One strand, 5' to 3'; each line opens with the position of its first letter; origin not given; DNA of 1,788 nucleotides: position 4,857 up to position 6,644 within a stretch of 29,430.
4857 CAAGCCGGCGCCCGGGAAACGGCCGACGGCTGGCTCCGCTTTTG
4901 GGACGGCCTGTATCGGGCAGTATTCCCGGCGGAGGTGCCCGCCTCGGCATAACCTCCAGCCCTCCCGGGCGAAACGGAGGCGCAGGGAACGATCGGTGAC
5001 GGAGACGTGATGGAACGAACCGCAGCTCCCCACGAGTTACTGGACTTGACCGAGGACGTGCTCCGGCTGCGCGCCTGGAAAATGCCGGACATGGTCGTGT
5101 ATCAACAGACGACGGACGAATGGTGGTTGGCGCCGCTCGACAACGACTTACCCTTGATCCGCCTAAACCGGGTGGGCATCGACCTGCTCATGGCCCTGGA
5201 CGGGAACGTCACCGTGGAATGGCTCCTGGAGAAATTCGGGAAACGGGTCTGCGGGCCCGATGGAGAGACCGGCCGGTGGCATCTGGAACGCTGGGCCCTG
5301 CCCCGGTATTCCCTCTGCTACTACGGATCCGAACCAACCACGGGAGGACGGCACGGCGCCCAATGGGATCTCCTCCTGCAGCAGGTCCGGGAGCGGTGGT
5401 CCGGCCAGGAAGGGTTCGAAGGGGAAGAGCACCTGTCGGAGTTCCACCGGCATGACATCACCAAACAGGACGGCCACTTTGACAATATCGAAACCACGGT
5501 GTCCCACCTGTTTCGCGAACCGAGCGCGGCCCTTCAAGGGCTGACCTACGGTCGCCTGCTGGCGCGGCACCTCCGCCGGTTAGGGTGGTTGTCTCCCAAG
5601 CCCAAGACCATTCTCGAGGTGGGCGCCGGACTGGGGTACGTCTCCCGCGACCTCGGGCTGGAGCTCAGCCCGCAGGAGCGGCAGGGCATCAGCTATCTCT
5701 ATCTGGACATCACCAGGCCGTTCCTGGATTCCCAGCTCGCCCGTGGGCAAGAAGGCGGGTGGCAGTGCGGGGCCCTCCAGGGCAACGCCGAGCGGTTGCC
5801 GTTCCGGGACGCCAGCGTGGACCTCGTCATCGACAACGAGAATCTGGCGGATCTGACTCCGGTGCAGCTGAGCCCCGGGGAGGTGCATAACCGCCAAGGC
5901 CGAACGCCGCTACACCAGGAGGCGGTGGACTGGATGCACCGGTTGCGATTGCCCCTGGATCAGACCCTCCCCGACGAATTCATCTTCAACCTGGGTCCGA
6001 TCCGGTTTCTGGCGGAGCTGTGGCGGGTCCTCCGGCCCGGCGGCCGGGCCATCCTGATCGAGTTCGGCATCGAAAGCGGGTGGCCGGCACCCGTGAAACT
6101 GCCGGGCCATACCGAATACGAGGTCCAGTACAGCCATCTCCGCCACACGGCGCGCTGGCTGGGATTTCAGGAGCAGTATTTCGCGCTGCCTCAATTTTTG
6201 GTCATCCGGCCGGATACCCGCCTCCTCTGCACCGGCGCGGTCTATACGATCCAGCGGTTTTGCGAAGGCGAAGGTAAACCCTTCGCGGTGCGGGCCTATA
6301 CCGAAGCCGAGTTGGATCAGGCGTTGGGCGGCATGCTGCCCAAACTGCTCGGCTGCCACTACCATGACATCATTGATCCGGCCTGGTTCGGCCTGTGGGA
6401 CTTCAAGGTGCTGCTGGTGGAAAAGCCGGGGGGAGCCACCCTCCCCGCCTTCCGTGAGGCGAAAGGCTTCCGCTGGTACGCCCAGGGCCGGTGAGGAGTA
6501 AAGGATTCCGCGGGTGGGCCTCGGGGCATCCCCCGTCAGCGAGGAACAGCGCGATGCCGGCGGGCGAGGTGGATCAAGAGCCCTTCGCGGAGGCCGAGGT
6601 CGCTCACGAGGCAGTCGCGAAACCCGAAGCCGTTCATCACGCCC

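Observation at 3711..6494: Candidate undescribed peptide/protein-modifying system: cupredoxin + heme-oxygenase-like diiron enzyme + RRE-fused methyltransferase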

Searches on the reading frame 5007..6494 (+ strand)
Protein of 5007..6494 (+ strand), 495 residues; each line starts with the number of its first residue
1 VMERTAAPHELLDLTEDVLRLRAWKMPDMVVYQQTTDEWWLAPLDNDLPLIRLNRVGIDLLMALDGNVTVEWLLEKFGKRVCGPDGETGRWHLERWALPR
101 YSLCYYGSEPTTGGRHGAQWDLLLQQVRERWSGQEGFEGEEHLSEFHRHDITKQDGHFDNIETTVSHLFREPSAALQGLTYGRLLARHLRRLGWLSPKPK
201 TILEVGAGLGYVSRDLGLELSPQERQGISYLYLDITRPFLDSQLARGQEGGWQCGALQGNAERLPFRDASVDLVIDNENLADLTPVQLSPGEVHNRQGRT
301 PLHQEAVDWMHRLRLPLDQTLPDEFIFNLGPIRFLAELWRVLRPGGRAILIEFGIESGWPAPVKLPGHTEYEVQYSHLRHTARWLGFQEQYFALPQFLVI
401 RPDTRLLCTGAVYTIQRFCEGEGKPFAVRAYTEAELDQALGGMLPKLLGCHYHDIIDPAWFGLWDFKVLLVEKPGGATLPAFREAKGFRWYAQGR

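Call 3: search_protein_families(library=pfam, proteins=[window:5007-6494:+], max_evalue=0.1)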
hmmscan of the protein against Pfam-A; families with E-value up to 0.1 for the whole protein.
window:5007-6494:+ (495 aa): 6 families
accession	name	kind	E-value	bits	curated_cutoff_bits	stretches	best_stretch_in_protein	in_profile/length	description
PF08241.18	Methyltransf_11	-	3.3e-11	44.1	21.2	1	203-281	1-71/95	Methyltransferase domain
PF13649.12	Methyltransf_25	-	7.1e-08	33.5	27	1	202-282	1-76/97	Methyltransferase domain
PF08242.18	Methyltransf_12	-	1.6e-05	26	30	1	203-282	1-77/98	Methyltransferase domain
PF01209.24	Ubie_methyltran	-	0.00021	21.2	20.1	0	198-274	47-120/233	ubiE/COQ5 methyltransferase family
PF13847.12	Methyltransf_31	-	0.00056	20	27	1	200-354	5-113/145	Methyltransferase domain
PF13489.12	Methyltransf_23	-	0.044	13.9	27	0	183-231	7-48/164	Methyltransferase domain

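Call 4: search_protein_families(library=ncbifam, proteins=[window:5007-6494:+], max_evalue=0.1)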
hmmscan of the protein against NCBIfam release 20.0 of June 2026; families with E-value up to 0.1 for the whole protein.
window:5007-6494:+ (495 aa): 13 families
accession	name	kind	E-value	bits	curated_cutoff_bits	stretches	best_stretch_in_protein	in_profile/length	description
TIGR02072.1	BioC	equivalog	3.5e-06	27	184.95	1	176-277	15-104/244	malonyl-ACP O-methyltransferase BioC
TIGR01934.1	MenG_MenH_UbiE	subfamily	0.00011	21.5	158.35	0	198-274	39-110/223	ubiquinone/menaquinone biosynthesis methyltransferase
NF045823.1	PthPhpthDimycoMt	equivalog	0.00013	21.3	300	1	256-278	117-139/256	phthiotriol/phenolphthiotriol dimycocerosates methyltransferase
NF045667.1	MTase_DVU1556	equivalog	0.00025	20.6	155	0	197-275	21-89/213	DVU_1556 family methyltransferase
NF045825.1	FAmtase_mtf2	equivalog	0.00029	20.2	400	0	200-278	60-131/248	fatty-acid O-methyltransferase Mtf2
NF052510.1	methyltran_MpqE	exception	0.00092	18.7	335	0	335-354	136-155/234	methyl-plastoquinone biosynthesis methyltransferase MpqE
NF001242.0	PRK00216.1-3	equivalog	0.00096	18.6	351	0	201-274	73-144/258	bifunctional demethylmenaquinone methyltransferase/2-methoxy-6-polyprenyl-1,4-benzoquinol methylase UbiE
NF047649.1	MTase_UXPK_star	exception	0.0075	15.3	460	0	200-279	79-155/283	methyltransferase/UXPK-star double selenoprotein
NF008823.0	PRK11873.1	subfamily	0.012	15.1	263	0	257-277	133-153/272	arsenite methyltransferase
NF041537.1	ArsM_AhpD_UU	exception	0.021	13.6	510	0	258-278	133-153/345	arsenite methyltransferase/AhpD domain selenoprotein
NF001240.0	PRK00216.1-1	equivalog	0.023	13.7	378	0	335-354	153-172/251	bifunctional demethylmenaquinone methyltransferase/2-methoxy-6-polyprenyl-1,4-benzoquinol methylase UbiE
NF001241.0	PRK00216.1-2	equivalog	0.038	13.6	327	0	334-354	131-151/231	demethylmenaquinone methyltransferase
NF001244.0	PRK00216.1-5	equivalog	0.054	12.8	216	0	334-354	137-157/236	bifunctional demethylmenaquinone methyltransferase/2-methoxy-6-polyprenyl-1,4-benzoquinol methylase UbiE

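Call 5: find_homologous_proteins(query=window:5007-6494:+)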
Query window:5007-6494:+ (495 aa): 266 proteins with E <= 0.001 among 8000 candidates; the best 120 are listed.
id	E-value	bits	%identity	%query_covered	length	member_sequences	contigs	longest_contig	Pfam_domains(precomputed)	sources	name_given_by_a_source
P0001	0.0e+0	1156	99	100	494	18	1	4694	PF13649.13,PF08241.19,PF08242.19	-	-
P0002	1.4e-261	887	76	99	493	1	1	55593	PF13649.13,PF08241.19,PF08242.19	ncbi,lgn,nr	ncbi:MAG: class I SAM-dependent methyltransferase [Nitrospirae bacterium]|nr:class I SAM-dependent m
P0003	1.8e-261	886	76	100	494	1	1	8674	PF13649.13,PF08241.19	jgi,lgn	jgi:ubiquinone/menaquinone biosynthesis C-methylase UbiE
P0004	2.4e-260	883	75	99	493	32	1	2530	PF13649.13,PF08241.19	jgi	-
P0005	8.5e-260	881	73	99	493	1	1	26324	PF13649.13,PF08241.19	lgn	-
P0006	1.5e-259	880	73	99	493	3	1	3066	PF13649.13,PF08241.19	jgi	jgi:ubiquinone/menaquinone biosynthesis C-methylase UbiE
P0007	4.8e-259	878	75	99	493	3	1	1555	PF13649.13,PF08241.19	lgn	-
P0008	2.6e-258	876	73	99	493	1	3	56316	PF13649.13,PF08241.19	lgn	-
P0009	5.9e-258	875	74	100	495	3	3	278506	PF13649.13,PF08241.19,PF08242.19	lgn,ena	-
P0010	1.6e-257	873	74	99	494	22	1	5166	PF13649.13,PF08241.19,PF08242.19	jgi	-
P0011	1.6e-257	873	72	99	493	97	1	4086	PF13649.13,PF08241.19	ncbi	-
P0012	2.6e-257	873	74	100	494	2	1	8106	PF13649.13,PF08241.19,PF08242.19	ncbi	-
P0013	3.9e-257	872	76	98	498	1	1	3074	PF13649.13,PF08241.19,PF08242.19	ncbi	ncbi:MAG: class I SAM-dependent methyltransferase [Nitrospirales bacterium]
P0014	5.8e-257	872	74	99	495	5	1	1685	PF13649.13,PF08241.19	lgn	-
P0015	1.0e-256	871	75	95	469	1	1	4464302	PF08241.19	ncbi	ncbi:class I SAM-dependent methyltransferase [Candidatus Nitrospira bockiana]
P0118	1.7e-226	771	65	99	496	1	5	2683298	PF13847.13,PF13649.13,PF01209.25,PF08241.19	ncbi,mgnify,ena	mgnify:FL=1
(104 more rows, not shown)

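Call 12: search_solved_structures(query=window:5007-6494:+, max_evalue=1, show_alignments=2)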
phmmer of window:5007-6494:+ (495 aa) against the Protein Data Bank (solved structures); distinct sequences matched with E-value up to 1: 8.
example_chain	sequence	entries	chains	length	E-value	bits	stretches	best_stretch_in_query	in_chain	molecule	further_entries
6uak_A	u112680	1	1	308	0.0026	19.6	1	194-283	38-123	SAM dependent methyltransferase LahSB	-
1vl5_A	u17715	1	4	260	0.11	14.3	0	330-389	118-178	unknown conserved protein BH2331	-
9w6x_A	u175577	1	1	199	0.32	12.7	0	192-277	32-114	YtkW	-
1u8x_X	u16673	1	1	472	0.45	12.2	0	318-390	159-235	Maltose-6'-phosphate glucosidase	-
1xxl_A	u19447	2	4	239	0.47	12.2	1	201-276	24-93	YcgJ protein | ycgJ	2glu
9omd_I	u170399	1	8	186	0.57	11.9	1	168-217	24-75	Lysyl endopeptidase propeptide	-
8zc8_A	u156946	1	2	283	0.73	11.5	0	332-354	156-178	MitM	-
21zq_A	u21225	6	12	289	0.78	11.4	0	332-354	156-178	MitM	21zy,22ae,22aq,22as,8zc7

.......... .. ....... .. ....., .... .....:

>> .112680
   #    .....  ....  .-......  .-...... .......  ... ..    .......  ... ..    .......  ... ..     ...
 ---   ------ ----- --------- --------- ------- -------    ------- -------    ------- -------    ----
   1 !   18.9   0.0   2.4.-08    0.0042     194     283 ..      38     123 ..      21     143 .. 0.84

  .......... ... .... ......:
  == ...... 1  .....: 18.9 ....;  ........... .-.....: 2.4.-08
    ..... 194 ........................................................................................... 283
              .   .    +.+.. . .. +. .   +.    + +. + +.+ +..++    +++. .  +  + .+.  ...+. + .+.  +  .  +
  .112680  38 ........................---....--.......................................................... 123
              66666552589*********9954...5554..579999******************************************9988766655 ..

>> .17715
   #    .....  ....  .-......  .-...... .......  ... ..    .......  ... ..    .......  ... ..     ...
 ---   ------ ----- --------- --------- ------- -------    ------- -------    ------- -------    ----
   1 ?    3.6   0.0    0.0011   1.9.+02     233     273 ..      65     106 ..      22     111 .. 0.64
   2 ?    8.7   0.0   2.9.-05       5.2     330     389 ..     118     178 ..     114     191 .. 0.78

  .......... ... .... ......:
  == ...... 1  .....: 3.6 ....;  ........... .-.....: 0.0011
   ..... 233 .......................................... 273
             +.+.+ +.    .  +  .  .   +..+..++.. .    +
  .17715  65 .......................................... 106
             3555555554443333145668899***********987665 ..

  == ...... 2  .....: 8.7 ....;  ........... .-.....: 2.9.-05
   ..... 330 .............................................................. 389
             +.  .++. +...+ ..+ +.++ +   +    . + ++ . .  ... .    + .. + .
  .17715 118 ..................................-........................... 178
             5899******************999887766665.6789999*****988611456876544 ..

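Call 24: search_protein_representatives(protein=window:5007-6494:+)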
Query: 495 residues. Proteins with E-value up to 0.001 (for the whole library): 486; up to 1e-10: 338; up to 1e-30: 57. The best 150 are listed.
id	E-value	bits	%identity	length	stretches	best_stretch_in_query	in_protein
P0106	7.4e-228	773.9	66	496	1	4-493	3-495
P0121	3.8e-146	504.2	74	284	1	212-495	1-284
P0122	1.6e-87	310.7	57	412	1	129-411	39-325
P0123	6.8e-78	279.0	63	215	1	26-216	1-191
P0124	3.2e-76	273.5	75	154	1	341-493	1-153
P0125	7.1e-72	259.1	66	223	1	2-173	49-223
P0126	2.0e-62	227.9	76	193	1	313-442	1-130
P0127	5.9e-62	226.4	64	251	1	280-437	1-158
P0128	8.9e-60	219.2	58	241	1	187-360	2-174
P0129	6.3e-56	206.5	64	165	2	147-277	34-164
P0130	1.3e-53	198.9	37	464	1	125-457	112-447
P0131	2.3e-51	191.4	69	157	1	302-421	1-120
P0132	3.4e-48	181.0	35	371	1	135-473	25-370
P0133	4.0e-45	170.9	31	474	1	103-476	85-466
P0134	7.0e-45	170.0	67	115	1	65-173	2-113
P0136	3.9e-43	164.3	34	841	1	127-476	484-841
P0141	2.3e-40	155.1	36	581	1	141-475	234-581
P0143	2.6e-38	148.4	27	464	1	27-459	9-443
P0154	7.3e-36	140.3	34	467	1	125-472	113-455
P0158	1.4e-34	136.1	36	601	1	142-474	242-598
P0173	1.8e-31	125.8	34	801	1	142-475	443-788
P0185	1.9e-29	119.1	30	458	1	60-469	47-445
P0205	3.3e-27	111.7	29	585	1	58-420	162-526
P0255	1.3e-23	99.8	30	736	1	130-408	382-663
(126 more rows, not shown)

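Call 25: search_protein_families(library=pfam, proteins=[P0130, P0133, P0136, P0141, P0143, P0173, P0255, P0185, P0205, P0158], max_evalue=0.01)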
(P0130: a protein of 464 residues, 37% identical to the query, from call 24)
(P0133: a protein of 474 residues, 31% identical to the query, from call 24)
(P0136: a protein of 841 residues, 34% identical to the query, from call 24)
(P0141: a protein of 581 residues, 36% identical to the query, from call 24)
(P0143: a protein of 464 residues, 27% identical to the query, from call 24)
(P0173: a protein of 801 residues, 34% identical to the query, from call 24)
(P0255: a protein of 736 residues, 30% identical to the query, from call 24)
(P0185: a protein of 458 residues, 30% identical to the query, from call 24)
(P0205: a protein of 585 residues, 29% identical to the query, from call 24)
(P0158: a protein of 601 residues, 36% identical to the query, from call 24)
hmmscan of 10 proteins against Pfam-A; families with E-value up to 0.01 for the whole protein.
P0130 (464 aa): 5 families
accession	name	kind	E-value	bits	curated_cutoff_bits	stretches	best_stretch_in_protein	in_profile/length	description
PF08241.18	Methyltransf_11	-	4.4e-08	34.1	21.2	1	189-261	2-68/95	Methyltransferase domain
PF13649.12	Methyltransf_25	-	4.7e-06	27.6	27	1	187-263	1-74/97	Methyltransferase domain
PF13847.12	Methyltransf_31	-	0.00019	21.6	27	1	182-344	2-113/145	Methyltransferase domain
PF01209.24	Ubie_methyltran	-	0.0019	18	20.1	0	177-257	41-120/233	ubiE/COQ5 methyltransferase family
PF08242.18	Methyltransf_12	-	0.0029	18.8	30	0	188-260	1-72/98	Methyltransferase domain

P0133 (474 aa): 7 families
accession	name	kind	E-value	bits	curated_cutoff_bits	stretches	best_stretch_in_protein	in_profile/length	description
PF08241.18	Methyltransf_11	-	2.2e-09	38.3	21.2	1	185-264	1-72/95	Methyltransferase domain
PF13649.12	Methyltransf_25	-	1.2e-07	32.8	27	1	184-265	1-77/97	Methyltransferase domain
PF13847.12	Methyltransf_31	-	2e-06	28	27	1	179-349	2-119/145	Methyltransferase domain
PF08242.18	Methyltransf_12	-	0.0004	21.5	30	1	185-262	1-75/98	Methyltransferase domain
PF02636.23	Methyltransf_28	-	0.0025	17.7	23.3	0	178-344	16-191/249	Putative S-adenosyl-L-methionine-dependent methyltransferase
PF01209.24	Ubie_methyltran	-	0.0083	15.9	20.1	0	171-258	38-122/233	ubiE/COQ5 methyltransferase family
PF13679.12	Methyltransf_32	-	0.0084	16.5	27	0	172-240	17-83/143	Methyltransferase domain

P0136 (841 aa): 10 families
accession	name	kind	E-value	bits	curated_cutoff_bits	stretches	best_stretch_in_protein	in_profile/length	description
PF04055.27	Radical_SAM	-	7.7e-28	98.2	29.5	1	22-182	2-165/166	Radical SAM superfamily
PF08241.18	Methyltransf_11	-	3e-07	31.4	21.2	1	558-639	1-73/95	Methyltransferase domain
PF13186.11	SPASM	-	2.1e-06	28.3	21.5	1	262-322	6-66/67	Iron-sulfur cluster-binding domain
PF13649.12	Methyltransf_25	-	5.7e-06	27.4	27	1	557-637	1-75/97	Methyltransferase domain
PF13353.11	Fer4_12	-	6.9e-06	26.8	22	1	21-130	9-116/137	4Fe-4S single cluster domain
PF13847.12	Methyltransf_31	-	8.9e-06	25.9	27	1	551-641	1-89/145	Methyltransferase domain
PF02636.23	Methyltransf_28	-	2.4e-05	24.4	23.3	1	544-718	9-191/249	Putative S-adenosyl-L-methionine-dependent methyltransferase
PF08242.18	Methyltransf_12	-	0.00051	21.2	30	1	558-639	1-78/98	Methyltransferase domain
PF01209.24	Ubie_methyltran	-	0.001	18.9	20.1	1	544-633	38-123/233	ubiE/COQ5 methyltransferase family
PF13489.12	Methyltransf_23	-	0.0029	17.8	27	0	542-716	10-119/164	Methyltransferase domain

P0141 (581 aa): 4 families
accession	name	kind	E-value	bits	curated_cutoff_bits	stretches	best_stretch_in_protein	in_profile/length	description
PF02636.23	Methyltransf_28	-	4.9e-11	43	23.3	1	288-451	13-186/249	Putative S-adenosyl-L-methionine-dependent methyltransferase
PF08242.18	Methyltransf_12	-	5.7e-07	30.6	30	1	297-381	2-79/98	Methyltransferase domain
PF08241.18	Methyltransf_11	-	5.9e-07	30.5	21.2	1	297-380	2-73/95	Methyltransferase domain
PF13649.12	Methyltransf_25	-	8.4e-06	26.8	27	1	295-378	1-75/97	Methyltransferase domain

P0143 (464 aa): 6 families
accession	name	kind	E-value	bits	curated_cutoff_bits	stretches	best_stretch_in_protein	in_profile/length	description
PF02636.23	Methyltransf_28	-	5.4e-15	56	23.3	1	165-338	7-192/249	Putative S-adenosyl-L-methionine-dependent methyltransferase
PF08242.18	Methyltransf_12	-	1.6e-07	32.4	30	1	181-274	1-85/98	Methyltransferase domain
PF13649.12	Methyltransf_25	-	8e-07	30.1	27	1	180-262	1-75/97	Methyltransferase domain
PF13489.12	Methyltransf_23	-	1.3e-05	25.4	27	1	165-339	10-123/164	Methyltransferase domain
PF08241.18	Methyltransf_11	-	0.00014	22.8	21.2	1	181-265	1-74/95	Methyltransferase domain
PF13847.12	Methyltransf_31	-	0.00096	19.3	27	1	174-265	1-88/145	Methyltransferase domain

P0173 (801 aa): 9 families
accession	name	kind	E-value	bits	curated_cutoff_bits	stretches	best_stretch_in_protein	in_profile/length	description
PF13328.12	HD_4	-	5.2e-21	75.4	27.2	1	30-170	2-144/156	HD domain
PF02636.23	Methyltransf_28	-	4.8e-12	46.3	23.3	1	506-592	18-103/249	Putative S-adenosyl-L-methionine-dependent methyltransferase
PF08241.18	Methyltransf_11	-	1.1e-11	45.6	21.2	1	512-593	2-72/95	Methyltransferase domain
PF13649.12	Methyltransf_25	-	2.1e-08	35.2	27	1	511-591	2-74/97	Methyltransferase domain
PF08242.18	Methyltransf_12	-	2.4e-07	31.8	30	1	511-594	1-78/98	Methyltransferase domain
PF01966.28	HD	-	2.4e-06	28.3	22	1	49-147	2-115/116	HD domain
PF13847.12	Methyltransf_31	-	0.00016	21.9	27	1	510-670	7-121/145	Methyltransferase domain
PF01209.24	Ubie_methyltran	-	0.0018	18.1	20.1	0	506-584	49-119/233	ubiE/COQ5 methyltransferase family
PF13489.12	Methyltransf_23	-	0.0039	17.4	27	0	511-677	27-135/164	Methyltransferase domain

P0255 (736 aa): 12 families
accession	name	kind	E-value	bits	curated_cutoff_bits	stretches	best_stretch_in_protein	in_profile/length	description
PF02636.23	Methyltransf_28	-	1.6e-12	47.9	23.3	1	449-551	12-116/249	Putative S-adenosyl-L-methionine-dependent methyltransferase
PF13508.13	Acetyltransf_7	-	5.6e-11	43.1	27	1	69-140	11-83/84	Acetyltransferase (GNAT) domain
PF00583.31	Acetyltransf_1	-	1.3e-09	38.7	20.7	1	66-139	38-116/116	Acetyltransferase (GNAT) family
PF08242.18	Methyltransf_12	-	1.7e-09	38.7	30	1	459-540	1-78/98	Methyltransferase domain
PF13649.12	Methyltransf_25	-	2e-09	38.4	27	1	458-539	1-76/97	Methyltransferase domain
PF13489.12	Methyltransf_23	-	2.1e-07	31.2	27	1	449-613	16-124/164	Methyltransferase domain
PF13673.13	Acetyltransf_10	-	2.4e-07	31.2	23.6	1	54-145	23-113/128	Acetyltransferase (GNAT) domain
PF13847.12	Methyltransf_31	-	3.2e-06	27.3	27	1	454-542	3-89/145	Methyltransferase domain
PF08445.16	FR47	-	3.8e-06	27.2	22.1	1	87-142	24-80/86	FR47-like protein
PF08241.18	Methyltransf_11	-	4.1e-06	27.8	21.2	1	459-540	1-73/95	Methyltransferase domain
PF13527.13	Acetyltransf_9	-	0.0023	18.4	25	1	88-141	76-126/127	Acetyltransferase (GNAT) domain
PF05175.20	MTS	-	0.0024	18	23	0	429-534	14-105/170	Methyltransferase small domain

P0185 (458 aa): 7 families
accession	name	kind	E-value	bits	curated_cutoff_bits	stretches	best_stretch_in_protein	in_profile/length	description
PF02636.23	Methyltransf_28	-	8.2e-15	55.4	23.3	1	167-274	7-114/249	Putative S-adenosyl-L-methionine-dependent methyltransferase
PF13649.12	Methyltransf_25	-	1.7e-10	41.9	27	1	182-263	1-75/97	Methyltransferase domain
PF08242.18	Methyltransf_12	-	1.8e-10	41.8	30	1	183-265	1-78/98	Methyltransferase domain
PF13489.12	Methyltransf_23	-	2.1e-09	37.8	27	1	177-351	21-141/164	Methyltransferase domain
PF08241.18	Methyltransf_11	-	1.1e-07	32.9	21.2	1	183-265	1-73/95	Methyltransferase domain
PF13847.12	Methyltransf_31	-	2.9e-05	24.2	27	1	180-268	5-85/145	Methyltransferase domain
PF13578.12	Methyltransf_24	-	0.00053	21.3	26.3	0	183-250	1-63/105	Methyltransferase domain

P0205 (585 aa): 7 families
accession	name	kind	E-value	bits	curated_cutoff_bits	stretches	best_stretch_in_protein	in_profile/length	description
PF02636.23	Methyltransf_28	-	1.4e-12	48.1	23.3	1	305-402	12-116/249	Putative S-adenosyl-L-methionine-dependent methyltransferase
PF08242.18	Methyltransf_12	-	1.3e-08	35.9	30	1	312-390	1-77/98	Methyltransferase domain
PF13649.12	Methyltransf_25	-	1e-07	33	27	1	311-389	1-75/97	Methyltransferase domain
PF13489.12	Methyltransf_23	-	4.3e-07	30.2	27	1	300-470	17-132/164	Methyltransferase domain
PF13847.12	Methyltransf_31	-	2.7e-05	24.3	27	1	309-392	5-88/145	Methyltransferase domain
PF08241.18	Methyltransf_11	-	3.6e-05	24.7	21.2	1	312-391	1-73/95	Methyltransferase domain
PF05175.20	MTS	-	0.0083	16.2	23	0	300-385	24-105/170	Methyltransferase small domain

P0158 (601 aa): 4 families
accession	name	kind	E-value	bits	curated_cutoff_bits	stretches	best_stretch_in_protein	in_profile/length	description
PF08241.18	Methyltransf_11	-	5.5e-08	33.8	21.2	1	340-405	18-77/95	Methyltransferase domain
PF13649.12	Methyltransf_25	-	7.1e-06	27.1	27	1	336-401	15-77/97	Methyltransferase domain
PF02636.23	Methyltransf_28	-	9.1e-06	25.7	23.3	1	308-400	14-104/249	Putative S-adenosyl-L-methionine-dependent methyltransferase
PF08242.18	Methyltransf_12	-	0.0053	17.9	30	0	316-404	1-81/98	Methyltransferase domain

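Call 28: find_encoding_contigs(protein=P0130, flank=6000, max_places=4)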
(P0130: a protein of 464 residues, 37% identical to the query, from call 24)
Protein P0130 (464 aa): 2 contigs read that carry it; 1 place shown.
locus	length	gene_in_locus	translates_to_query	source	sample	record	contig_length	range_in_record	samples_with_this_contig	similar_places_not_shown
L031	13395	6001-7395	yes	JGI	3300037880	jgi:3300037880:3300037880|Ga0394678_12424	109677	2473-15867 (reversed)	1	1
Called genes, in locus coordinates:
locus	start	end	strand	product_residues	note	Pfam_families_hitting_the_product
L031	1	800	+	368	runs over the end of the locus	PF04055:Radical_SAM, PF13186:SPASM (faint)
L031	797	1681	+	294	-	PF27840:ScmC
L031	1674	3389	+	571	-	PF00664:ABC_membrane, PF00005:ABC_tran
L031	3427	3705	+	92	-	PF05402:PqqD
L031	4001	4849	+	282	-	-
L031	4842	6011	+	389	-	PF14907:NTP_transf_5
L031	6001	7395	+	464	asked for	PF08241:Methyltransf_11 (faint), PF13649:Methyltransf_25 (faint)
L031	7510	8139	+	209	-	PF02585:PIG-L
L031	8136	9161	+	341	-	PF00953:Glycos_transf_4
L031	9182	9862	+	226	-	PF08889:WbqC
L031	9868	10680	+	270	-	PF13401:AAA_22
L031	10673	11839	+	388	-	PF13487:HD_5, PF01966:HD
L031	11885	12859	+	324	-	PF02563:Poly_export, PF10531:SLBB, PF22461:SLBB_2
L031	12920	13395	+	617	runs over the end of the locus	PF01656:CbiA (faint), PF13807:GNVR, PF10609:ParA (faint), PF13614:AAA_31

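Call 29: find_encoding_contigs(protein=P0143, flank=6000, max_places=4)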
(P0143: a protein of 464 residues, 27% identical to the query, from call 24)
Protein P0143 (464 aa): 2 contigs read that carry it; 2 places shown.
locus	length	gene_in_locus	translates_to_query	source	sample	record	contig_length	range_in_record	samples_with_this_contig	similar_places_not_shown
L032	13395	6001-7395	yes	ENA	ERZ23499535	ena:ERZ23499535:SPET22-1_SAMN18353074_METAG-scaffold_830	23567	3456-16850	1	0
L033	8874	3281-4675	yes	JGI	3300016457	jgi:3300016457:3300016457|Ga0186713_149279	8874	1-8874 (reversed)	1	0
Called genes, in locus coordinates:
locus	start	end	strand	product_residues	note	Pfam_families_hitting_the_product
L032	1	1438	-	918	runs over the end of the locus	PF02706:Wzz, PF13807:GNVR, PF01656:CbiA (weak), PF10609:ParA, PF13614:AAA_31, PF05036:SPOR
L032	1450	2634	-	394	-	PF02563:Poly_export, PF10531:SLBB (weak), PF22461:SLBB_2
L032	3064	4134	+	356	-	PF13487:HD_5, PF01966:HD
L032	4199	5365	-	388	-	PF14907:NTP_transf_5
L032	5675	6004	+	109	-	PF05402:PqqD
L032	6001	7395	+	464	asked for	PF02636:Methyltransf_28, PF13489:Methyltransf_23 (faint), PF08242:Methyltransf_12 (weak), PF13649:Methyltransf_25 (weak)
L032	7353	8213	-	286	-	-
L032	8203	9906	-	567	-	PF04055:Radical_SAM, PF05402:PqqD (weak)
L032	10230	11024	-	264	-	PF05621:TniB, PF13191:AAA_16 (faint), PF13173:AAA_14 (weak), PF13401:AAA_22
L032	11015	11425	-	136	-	PF01451:LMWPc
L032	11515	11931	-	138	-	PF02482:Ribosomal_S30AE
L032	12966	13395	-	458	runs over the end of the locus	PF03721:UDPG_MGDP_dh_N, PF00984:UDPG_MGDP_dh, PF03720:UDPG_MGDP_dh_C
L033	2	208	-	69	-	?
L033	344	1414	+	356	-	PF13487:HD_5, PF01966:HD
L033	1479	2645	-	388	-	PF14907:NTP_transf_5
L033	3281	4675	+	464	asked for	PF02636:Methyltransf_28, PF13489:Methyltransf_23 (faint), PF08242:Methyltransf_12 (weak), PF13649:Methyltransf_25 (weak)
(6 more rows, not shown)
